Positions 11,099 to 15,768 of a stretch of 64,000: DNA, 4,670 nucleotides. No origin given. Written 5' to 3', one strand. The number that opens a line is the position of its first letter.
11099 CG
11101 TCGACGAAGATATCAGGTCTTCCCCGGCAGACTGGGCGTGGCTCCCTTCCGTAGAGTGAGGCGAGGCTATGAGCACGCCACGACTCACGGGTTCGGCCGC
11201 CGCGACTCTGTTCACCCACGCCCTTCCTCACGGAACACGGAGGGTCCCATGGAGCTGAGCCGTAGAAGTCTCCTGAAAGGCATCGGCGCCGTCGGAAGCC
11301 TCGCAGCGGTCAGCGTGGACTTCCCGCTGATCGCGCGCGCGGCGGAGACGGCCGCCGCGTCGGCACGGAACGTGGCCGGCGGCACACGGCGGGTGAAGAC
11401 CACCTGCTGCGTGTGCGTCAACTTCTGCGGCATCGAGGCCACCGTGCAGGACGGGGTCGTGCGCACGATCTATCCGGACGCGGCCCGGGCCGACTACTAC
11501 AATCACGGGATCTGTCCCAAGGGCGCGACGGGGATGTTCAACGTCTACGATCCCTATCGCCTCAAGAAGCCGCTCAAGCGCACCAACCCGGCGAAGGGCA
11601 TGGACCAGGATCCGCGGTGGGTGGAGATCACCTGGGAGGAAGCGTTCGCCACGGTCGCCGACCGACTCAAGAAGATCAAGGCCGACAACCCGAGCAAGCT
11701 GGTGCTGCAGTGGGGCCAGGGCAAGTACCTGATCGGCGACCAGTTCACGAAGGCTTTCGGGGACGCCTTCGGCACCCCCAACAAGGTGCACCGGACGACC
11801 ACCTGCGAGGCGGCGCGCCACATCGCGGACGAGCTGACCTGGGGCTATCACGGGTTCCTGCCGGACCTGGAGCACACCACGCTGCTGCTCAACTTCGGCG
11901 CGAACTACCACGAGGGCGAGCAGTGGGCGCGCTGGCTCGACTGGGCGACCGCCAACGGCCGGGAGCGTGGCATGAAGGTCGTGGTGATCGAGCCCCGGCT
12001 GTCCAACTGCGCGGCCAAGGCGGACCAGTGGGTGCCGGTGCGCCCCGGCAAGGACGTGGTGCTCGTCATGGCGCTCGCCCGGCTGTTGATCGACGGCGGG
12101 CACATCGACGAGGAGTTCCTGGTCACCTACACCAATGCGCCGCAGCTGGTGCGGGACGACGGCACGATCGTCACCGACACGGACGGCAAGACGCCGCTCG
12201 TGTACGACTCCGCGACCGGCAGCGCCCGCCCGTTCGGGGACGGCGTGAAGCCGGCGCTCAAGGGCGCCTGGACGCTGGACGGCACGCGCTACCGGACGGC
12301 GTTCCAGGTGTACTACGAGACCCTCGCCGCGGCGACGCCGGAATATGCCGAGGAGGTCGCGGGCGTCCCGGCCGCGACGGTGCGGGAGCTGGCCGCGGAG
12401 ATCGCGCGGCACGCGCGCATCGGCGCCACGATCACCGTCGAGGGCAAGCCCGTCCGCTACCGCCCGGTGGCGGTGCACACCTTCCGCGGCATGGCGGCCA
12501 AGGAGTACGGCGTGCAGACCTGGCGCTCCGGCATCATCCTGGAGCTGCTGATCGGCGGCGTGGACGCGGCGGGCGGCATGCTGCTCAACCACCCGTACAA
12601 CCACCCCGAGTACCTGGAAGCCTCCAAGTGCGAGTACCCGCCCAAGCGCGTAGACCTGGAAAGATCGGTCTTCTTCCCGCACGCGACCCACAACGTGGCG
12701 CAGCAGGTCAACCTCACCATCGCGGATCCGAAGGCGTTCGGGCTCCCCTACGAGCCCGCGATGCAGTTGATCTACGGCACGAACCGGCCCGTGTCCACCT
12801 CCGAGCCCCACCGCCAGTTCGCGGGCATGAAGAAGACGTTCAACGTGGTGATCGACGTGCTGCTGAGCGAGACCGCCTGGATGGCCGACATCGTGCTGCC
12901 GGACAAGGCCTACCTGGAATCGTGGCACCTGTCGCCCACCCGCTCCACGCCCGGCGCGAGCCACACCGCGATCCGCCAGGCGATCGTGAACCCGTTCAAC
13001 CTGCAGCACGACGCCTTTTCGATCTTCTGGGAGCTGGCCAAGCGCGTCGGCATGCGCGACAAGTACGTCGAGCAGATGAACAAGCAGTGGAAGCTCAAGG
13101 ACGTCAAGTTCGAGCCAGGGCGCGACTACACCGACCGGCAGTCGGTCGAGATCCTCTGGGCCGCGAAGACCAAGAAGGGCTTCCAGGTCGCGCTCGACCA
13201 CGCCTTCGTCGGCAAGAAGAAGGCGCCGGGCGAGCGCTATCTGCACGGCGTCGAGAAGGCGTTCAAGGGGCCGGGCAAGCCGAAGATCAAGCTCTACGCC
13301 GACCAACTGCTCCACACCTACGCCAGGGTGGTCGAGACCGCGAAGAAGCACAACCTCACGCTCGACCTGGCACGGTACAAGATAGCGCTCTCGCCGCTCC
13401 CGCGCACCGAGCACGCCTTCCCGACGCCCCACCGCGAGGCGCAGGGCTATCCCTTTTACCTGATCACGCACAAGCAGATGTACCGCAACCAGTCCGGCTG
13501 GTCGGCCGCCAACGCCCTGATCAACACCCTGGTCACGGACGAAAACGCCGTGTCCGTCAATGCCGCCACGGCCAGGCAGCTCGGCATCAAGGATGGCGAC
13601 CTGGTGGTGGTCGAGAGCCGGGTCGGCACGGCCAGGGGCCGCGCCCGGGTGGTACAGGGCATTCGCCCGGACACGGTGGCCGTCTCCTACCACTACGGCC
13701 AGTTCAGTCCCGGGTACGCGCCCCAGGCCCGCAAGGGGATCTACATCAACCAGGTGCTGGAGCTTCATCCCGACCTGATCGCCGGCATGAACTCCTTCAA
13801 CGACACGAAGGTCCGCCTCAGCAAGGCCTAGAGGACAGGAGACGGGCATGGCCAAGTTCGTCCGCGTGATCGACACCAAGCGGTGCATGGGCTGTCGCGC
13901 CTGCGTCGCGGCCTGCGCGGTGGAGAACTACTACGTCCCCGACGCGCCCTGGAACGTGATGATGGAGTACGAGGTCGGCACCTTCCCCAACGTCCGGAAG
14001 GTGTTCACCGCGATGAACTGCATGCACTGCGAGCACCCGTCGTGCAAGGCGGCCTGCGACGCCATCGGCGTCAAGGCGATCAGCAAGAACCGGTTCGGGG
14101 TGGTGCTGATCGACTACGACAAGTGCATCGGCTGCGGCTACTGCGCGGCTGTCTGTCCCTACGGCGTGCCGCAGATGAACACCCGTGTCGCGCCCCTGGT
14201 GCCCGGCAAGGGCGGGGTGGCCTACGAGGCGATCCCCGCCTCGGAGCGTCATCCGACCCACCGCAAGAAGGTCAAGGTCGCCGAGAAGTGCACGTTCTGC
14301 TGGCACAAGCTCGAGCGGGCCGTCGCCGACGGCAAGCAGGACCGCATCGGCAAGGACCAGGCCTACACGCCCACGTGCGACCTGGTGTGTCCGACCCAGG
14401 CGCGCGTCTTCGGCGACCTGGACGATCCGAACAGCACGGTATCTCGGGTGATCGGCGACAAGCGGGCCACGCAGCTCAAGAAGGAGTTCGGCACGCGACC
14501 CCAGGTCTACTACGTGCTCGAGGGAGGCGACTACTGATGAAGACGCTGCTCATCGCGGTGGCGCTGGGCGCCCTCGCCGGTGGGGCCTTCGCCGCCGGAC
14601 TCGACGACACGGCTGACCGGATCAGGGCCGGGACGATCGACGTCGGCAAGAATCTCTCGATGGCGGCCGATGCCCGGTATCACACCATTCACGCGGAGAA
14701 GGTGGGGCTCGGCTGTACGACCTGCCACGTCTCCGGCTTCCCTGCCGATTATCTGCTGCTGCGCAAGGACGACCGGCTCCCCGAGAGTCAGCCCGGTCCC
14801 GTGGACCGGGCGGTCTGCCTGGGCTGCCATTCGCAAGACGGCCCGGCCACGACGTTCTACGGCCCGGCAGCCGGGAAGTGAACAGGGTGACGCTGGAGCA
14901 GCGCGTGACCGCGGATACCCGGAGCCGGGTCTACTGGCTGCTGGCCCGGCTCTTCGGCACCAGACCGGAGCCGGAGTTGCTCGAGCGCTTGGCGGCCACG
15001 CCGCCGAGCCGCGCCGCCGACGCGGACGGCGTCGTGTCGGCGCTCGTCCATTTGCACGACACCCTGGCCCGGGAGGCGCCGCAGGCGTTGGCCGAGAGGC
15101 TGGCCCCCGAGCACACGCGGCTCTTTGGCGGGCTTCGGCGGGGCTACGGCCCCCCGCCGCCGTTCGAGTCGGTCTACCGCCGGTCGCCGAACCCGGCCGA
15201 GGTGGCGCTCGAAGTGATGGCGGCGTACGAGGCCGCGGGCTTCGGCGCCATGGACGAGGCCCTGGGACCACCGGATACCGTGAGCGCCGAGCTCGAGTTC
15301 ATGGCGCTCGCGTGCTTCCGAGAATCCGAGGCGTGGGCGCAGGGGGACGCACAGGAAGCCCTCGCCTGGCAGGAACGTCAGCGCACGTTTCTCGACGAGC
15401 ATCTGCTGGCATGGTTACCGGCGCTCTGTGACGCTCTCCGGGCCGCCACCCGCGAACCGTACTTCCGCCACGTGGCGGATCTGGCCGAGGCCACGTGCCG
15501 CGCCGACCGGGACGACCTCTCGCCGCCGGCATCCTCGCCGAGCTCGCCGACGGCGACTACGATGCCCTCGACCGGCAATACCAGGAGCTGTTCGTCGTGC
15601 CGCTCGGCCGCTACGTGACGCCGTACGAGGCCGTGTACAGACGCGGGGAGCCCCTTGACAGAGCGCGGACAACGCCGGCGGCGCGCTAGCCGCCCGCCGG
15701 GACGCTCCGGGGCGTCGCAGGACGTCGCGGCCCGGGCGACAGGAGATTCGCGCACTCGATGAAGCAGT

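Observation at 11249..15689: Periplasmic Mo-bisPGD oxidoreductase operon with a dihaem cytochrome c in place of a membrane anchor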

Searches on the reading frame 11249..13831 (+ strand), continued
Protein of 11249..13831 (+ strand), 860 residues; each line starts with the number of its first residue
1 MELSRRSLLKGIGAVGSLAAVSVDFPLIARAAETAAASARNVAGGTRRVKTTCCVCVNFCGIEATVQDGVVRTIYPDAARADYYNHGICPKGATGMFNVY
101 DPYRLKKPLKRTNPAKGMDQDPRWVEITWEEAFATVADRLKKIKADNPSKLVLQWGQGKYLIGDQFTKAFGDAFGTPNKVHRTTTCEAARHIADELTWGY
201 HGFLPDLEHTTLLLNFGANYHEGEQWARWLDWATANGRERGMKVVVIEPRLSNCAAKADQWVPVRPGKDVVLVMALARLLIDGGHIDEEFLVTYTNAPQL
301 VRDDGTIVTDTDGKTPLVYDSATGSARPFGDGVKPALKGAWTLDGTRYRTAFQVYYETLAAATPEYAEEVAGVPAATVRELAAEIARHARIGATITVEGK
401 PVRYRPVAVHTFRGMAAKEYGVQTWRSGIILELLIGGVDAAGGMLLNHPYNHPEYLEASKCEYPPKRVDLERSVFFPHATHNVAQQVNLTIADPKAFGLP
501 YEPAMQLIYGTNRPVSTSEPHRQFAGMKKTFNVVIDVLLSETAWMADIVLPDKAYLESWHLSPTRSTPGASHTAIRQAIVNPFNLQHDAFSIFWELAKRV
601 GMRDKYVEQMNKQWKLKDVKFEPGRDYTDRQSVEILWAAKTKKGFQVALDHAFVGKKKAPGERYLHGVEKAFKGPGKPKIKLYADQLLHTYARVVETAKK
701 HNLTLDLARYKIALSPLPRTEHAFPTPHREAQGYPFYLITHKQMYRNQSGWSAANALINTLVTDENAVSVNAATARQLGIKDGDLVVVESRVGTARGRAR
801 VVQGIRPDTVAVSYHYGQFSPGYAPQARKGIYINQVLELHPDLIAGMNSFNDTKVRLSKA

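Call 99: fold_search(model_id=the predicted structure, library=pdb)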
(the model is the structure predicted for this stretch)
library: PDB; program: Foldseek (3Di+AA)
matches with E <= 10: 953; with E <= 0.001: 140
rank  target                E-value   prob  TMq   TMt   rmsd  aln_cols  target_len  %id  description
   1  6cz7_C                2.7e-29  1.00  0.49  0.52  14.0       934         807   21  The arsenate respiratory reductase (Arr) complex from Shewanella sp. ANA-3 (released 2018-08-15)
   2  6cz7_A                3.5e-29  1.00  0.51  0.54  13.4       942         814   20  The arsenate respiratory reductase (Arr) complex from Shewanella sp. ANA-3 (released 2018-08-15)
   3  4ydd_A                2.6e-28  1.00  0.51  0.50  15.3       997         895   17  Crystal structure of the perchlorate reductase PcrAB from Azospira suillum PS (released 2016-03-09)
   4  5ch7_C                9.7e-28  1.00  0.53  0.51  15.2       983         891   16  Crystal structure of the perchlorate reductase PcrAB - Phe164 gate switch intermediate - from Azospira suillum PS (released 2016-03-09)
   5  5ch7_A                9.7e-28  1.00  0.53  0.51  15.0       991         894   16  Crystal structure of the perchlorate reductase PcrAB - Phe164 gate switch intermediate - from Azospira suillum PS (released 2016-03-09)
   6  2ivf_A                1.1e-27  1.00  0.51  0.49  15.4      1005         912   17  Ethylbenzene dehydrogenase from Aromatoleum aromaticum (released 2006-09-14)
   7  5e7o_A                1.2e-27  1.00  0.52  0.50  16.4       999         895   17  Crystal structure of the perchlorate reductase PcrAB mutant W461E of PcrA from Azospira suillum PS (released 2016-03-09)
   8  4ydd_C                1.4e-27  1.00  0.49  0.48  15.0      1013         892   16  Crystal structure of the perchlorate reductase PcrAB from Azospira suillum PS (released 2016-03-09)
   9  7b04_H                3.8e-27  1.00  0.53  0.42  17.6      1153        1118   16  Structure of Nitrite oxidoreductase (Nxr) from the anammox bacterium Kuenenia stuttgartiensis. (released 2021-07-14)
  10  7b04_N                8.0e-27  1.00  0.47  0.38  19.5      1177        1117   16  Structure of Nitrite oxidoreductase (Nxr) from the anammox bacterium Kuenenia stuttgartiensis. (released 2021-07-14)
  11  7b04_K                1.1e-26  1.00  0.51  0.41  14.7      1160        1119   16  Structure of Nitrite oxidoreductase (Nxr) from the anammox bacterium Kuenenia stuttgartiensis. (released 2021-07-14)
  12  7b04_Q                2.1e-25  1.00  0.49  0.39  15.7      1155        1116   15  Structure of Nitrite oxidoreductase (Nxr) from the anammox bacterium Kuenenia stuttgartiensis. (released 2021-07-14)
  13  2e7z                  3.2e-25  1.00  0.50  0.57  12.5       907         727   16  Acetylene Hydratase from Pelobacter acetylenicus (released 2007-02-27)
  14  7b04_B                5.3e-25  1.00  0.51  0.41  16.3      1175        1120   15  Structure of Nitrite oxidoreductase (Nxr) from the anammox bacterium Kuenenia stuttgartiensis. (released 2021-07-14)
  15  7l5i                  2.4e-24  1.00  0.47  0.52  12.5       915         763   17  Crystal Structure of Haemophilus influenzae MtsZ at pH 7.0 (released 2021-04-21)
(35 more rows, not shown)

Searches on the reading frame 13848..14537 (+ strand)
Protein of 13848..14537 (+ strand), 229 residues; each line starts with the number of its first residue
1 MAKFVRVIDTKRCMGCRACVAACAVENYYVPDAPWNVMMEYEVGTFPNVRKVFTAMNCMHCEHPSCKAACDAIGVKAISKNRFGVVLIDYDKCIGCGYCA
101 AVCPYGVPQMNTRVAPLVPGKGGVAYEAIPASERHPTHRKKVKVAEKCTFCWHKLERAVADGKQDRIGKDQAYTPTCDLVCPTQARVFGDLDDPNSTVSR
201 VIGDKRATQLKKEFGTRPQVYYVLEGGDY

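Call 3: search_protein_families(library=ncbifam, proteins=[window:13848-14537:+], max_evalue=0.01)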
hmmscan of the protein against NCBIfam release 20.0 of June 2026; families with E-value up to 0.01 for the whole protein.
window:13848-14537:+ (229 aa): 59 families (the best 25 are shown)
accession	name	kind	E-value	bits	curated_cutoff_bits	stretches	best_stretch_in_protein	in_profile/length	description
NF041715.1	arsenate_red_ArrB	equivalog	1.1e-38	133.2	450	2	3-113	2-109/233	arsenate respiratory reductase iron-sulfur subunit ArrB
NF041782.1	mnquin_red_QrcC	equivalog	2.5e-33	115.7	400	1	6-223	3-225/239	menaquinone reductase iron-sulfur cluster-binding subunit QrcC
TIGR03149.1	cyt_nit_nrfC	equivalog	5.9e-30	104.3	377.6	2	3-111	38-145/225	cytochrome c nitrite reductase Fe-S protein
NF045797.1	DsrO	equivalog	1.2e-28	100.2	200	1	53-223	98-234/235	sulfate reduction electron transfer complex DsrMKJOP subunit DsrO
NF011569.0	PRK14993.1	equivalog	2.3e-28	99.3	416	2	4-111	44-150/244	tetrathionate reductase subunit TtrB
TIGR03478.1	DMSO_red_II_bet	subfamily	1.3e-22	80.1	480.7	2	43-113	116-184/321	DMSO reductase family type II enzyme, iron-sulfur subunit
NF038355.1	FDH3_beta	equivalog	4.3e-20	72.5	240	1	7-112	6-105/180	formate dehydrogenase FDH3 subunit beta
TIGR02951.1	DMSO_dmsB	equivalog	1e-19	71.1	214.1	1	8-114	6-118/161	DMSO/selenate family reductase complex B subunit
NF042979.1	EthbenzDh_ebdB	equivalog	3.5e-19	68.9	740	2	36-110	131-203/354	ethylbenzene dehydrogenase subunit beta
NF008134.0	PRK10882.1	equivalog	9.8e-18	64.3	263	1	8-111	43-164/329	hydrogenase 2 operon protein HybA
TIGR01582.1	FDH-beta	equivalog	2e-17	63.2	334.7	1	35-112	70-145/283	formate dehydrogenase subunit beta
NF045715.1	sulf_resp_HmcB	equivalog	1.1e-15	57.5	420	1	7-111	40-157/307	sulfate respiration complex iron-sulfur protein HmcB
NF007658.0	PRK10330.1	equivalog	1e-10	41.4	260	1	1-154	1-137/181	electron transport protein HydN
NF009408.0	PRK12769.1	equivalog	1.1e-10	40.3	1003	1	1-113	1-107/659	formate-dependent uric acid utilization protein AegA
NF009451.0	PRK12809.1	equivalog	8.1e-10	37.6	1154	1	1-115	1-109/639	formate-dependent uric acid utilization protein YgfT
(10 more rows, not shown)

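Call 4: search_protein_families(library=pfam, proteins=[window:13848-14537:+], max_evalue=0.01)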
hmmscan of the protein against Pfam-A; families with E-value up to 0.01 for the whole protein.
window:13848-14537:+ (229 aa): 12 families
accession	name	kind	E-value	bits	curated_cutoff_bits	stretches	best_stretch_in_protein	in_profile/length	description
PF13237.11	Fer4_10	-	3.8e-14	52.8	25.5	2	86-151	2-45/53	4Fe-4S dicluster domain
PF12838.12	Fer4_7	-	3.1e-12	47.2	27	3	92-185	1-52/52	4Fe-4S dicluster domain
PF00037.32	Fer4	-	4.9e-12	45.6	21.1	2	87-107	2-22/24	4Fe-4S binding domain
PF13247.11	Fer4_11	-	1e-10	42.1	26.2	1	52-113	4-64/100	4Fe-4S dicluster domain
PF12797.12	Fer4_2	-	1.5e-10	40.8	24.5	2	85-105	2-22/22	4Fe-4S binding domain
PF12837.12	Fer4_6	-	3.1e-09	36.8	25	1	85-108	1-24/24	4Fe-4S binding domain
PF13187.11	Fer4_9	-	3.4e-09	37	27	2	12-71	1-48/52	4Fe-4S dicluster domain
PF14697.11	Fer4_21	-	3.5e-09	37.1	35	1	56-105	6-53/59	4Fe-4S dicluster domain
PF13459.11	Fer4_15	-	1.4e-06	29.3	22.4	1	86-104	1-19/66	4Fe-4S single cluster domain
PF13534.11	Fer4_17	-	2.3e-06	28.5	22.2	1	12-70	1-56/61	4Fe-4S dicluster domain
PF25160.1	LdpA_Fe-S-bd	-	4e-06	26.9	27.6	1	60-109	4-44/49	LdpA Fe-S cluster-binding domain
PF12800.12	Fer4_4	-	0.00098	19.7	24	1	91-106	2-17/17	4Fe-4S binding domain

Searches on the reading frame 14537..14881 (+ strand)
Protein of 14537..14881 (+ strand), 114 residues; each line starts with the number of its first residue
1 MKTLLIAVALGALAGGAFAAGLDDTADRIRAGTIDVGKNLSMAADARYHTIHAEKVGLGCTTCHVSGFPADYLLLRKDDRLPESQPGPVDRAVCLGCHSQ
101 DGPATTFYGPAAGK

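Call 3: search_protein_families(library=ncbifam, proteins=[window:14537-14881:+], max_evalue=0.01)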
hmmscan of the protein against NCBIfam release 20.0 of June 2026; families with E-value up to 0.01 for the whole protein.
window:14537-14881:+ (114 aa): 2 families
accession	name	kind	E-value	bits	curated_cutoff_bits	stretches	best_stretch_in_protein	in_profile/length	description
TIGR01905.1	paired_CXXCH_1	subfamily_domain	0.001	19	25.2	0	91-101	29-39/41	doubled CXXCH domain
NF045713.1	CxxCH_16_HmcA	equivalog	0.0028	16.3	400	1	23-112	39-132/541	sulfate respiration complex hexadecaheme cytochrome HmcA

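Call 4: search_protein_families(library=pfam, proteins=[window:14537-14881:+], max_evalue=0.01)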
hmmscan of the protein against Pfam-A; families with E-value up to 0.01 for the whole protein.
window:14537-14881:+ (114 aa): 1 family
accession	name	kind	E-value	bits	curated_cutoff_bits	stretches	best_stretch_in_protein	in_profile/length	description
PF14522.11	Cytochrome_C7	-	0.0014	18.8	24.8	1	49-101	5-51/67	Cytochrome c7 and related cytochrome c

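Call 65: find_homologous_proteins(query=window:14537-14881:+, max_evalue=0.001)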
Query window:14537-14881:+ (114 aa): 4 proteins with E <= 0.001 among 46 candidates.
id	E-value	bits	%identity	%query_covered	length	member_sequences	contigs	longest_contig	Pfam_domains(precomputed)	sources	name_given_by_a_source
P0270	2.9e-70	252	100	100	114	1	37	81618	-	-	-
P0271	3.7e-51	190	77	88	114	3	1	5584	-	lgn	-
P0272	2.8e-49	184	73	81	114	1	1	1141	-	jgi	jgi:hypothetical protein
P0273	1.7e-36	143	55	97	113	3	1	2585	-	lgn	-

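Call 68: search_solved_structures(query=window:14537-14881:+, max_evalue=10, show_alignments=2)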
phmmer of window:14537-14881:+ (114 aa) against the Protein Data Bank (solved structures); distinct sequences matched with E-value up to 10: 4.
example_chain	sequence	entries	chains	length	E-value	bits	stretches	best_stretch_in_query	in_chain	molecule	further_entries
1eys_C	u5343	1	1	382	0.12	15.9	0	53-66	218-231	PHOTOSYNTHETIC REACTION CENTER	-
8k9e_A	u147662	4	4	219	0.29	14.7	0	49-65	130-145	Cytochrome c7-like domain-containing protein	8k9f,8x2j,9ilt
1gws_A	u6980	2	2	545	0.31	14.6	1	26-113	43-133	HIGH-MOLECULAR-WEIGHT CYTOCHROME C | High-molecular-weight cytochrome c precursor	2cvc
1h29_A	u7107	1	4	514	0.32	14.5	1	26-113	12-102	HIGH-MOLECULAR-WEIGHT CYTOCHROME C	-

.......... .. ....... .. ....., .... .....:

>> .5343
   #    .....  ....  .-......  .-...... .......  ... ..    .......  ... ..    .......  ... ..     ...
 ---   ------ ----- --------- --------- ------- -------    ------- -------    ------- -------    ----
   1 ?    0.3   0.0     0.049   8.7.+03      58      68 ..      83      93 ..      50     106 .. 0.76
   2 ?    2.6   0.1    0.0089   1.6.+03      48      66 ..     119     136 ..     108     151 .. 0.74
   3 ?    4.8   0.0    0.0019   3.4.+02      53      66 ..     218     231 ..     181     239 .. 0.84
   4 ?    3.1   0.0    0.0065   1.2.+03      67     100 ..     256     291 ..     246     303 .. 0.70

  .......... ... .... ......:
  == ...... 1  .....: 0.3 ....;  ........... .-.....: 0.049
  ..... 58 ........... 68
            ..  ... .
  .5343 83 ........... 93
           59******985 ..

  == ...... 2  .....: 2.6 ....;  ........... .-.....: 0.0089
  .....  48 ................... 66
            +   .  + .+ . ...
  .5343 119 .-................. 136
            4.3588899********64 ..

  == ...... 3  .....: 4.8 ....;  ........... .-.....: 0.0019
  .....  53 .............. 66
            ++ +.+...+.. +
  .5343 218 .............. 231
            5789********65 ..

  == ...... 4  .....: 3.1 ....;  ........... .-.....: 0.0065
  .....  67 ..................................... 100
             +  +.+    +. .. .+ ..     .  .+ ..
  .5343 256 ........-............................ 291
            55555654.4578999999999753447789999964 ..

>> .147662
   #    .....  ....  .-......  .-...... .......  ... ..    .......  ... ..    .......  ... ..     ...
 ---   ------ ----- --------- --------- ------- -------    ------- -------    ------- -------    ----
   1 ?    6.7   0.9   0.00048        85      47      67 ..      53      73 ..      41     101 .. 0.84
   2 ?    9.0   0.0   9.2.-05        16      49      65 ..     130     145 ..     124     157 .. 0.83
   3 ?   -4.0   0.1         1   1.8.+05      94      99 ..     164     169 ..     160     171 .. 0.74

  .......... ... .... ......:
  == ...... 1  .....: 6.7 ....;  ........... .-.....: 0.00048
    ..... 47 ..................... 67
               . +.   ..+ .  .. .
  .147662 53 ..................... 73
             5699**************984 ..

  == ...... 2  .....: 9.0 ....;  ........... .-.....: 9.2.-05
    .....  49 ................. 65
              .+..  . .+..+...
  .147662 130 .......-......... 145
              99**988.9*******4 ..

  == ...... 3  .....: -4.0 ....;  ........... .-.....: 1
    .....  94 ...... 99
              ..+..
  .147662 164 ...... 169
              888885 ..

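Call 102: predict_structure(alignment_id=A3)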
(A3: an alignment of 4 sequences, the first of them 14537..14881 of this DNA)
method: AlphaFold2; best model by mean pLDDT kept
length: 114 residues; sequences in the alignment: 4
mean_pLDDT: 40.7   pTM: 0.26
mean pLDDT of the five models: 40.7, 38.0, 37.6, 36.7, 36.3
residues with pLDDT >= 90: 0; 70-90: 0; 50-70: 13; < 50: 101
segments of 3 or more residues with pLDDT < 50: 1-23, 32-90, 99-114
pLDDT, mean of each block of 10 residues (from residue 1): 40 35 48 43 39 37 41 39 42 51 37 29
secondary structure, 60 per line:
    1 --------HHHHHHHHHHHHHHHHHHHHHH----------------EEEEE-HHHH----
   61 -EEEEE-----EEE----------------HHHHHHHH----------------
elements in order: H9-30 E47-51 H53-56 E62-66 E72-74 H91-98

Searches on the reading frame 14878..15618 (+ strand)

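Call 3: search_protein_families(library=ncbifam, proteins=[window:14878-15618:+], max_evalue=0.01)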
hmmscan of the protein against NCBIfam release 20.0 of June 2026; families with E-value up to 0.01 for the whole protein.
window:14878-15618:+ (246 aa): 4 families
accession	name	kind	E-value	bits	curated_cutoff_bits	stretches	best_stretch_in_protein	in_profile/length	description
TIGR03482.1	DMSO_red_II_cha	subfamily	6.3e-19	68.8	152.3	1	15-214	2-192/197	DMSO reductase family type II enzyme chaperone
NF003442.0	PRK04976.1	equivalog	4.3e-09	36.6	132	1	7-212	4-206/211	molecular chaperone TorD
NF042981.1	EthbenzDh_ebdD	equivalog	3.1e-06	27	360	1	7-195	12-197/222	ethylbenzene dehydrogenase subunit delta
NF008632.0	PRK11621.1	equivalog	0.0016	18.1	162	1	166-214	144-192/203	Tat proofreading chaperone DmsD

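Call 4: search_protein_families(library=pfam, proteins=[window:14878-15618:+], max_evalue=0.01)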
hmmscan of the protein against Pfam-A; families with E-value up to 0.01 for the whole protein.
window:14878-15618:+ (246 aa): 1 family
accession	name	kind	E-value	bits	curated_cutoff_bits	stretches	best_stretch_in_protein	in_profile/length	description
PF02613.20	Nitrate_red_del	-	4e-22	79.2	22.2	1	48-184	4-135/136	Nitrate reductase delta subunit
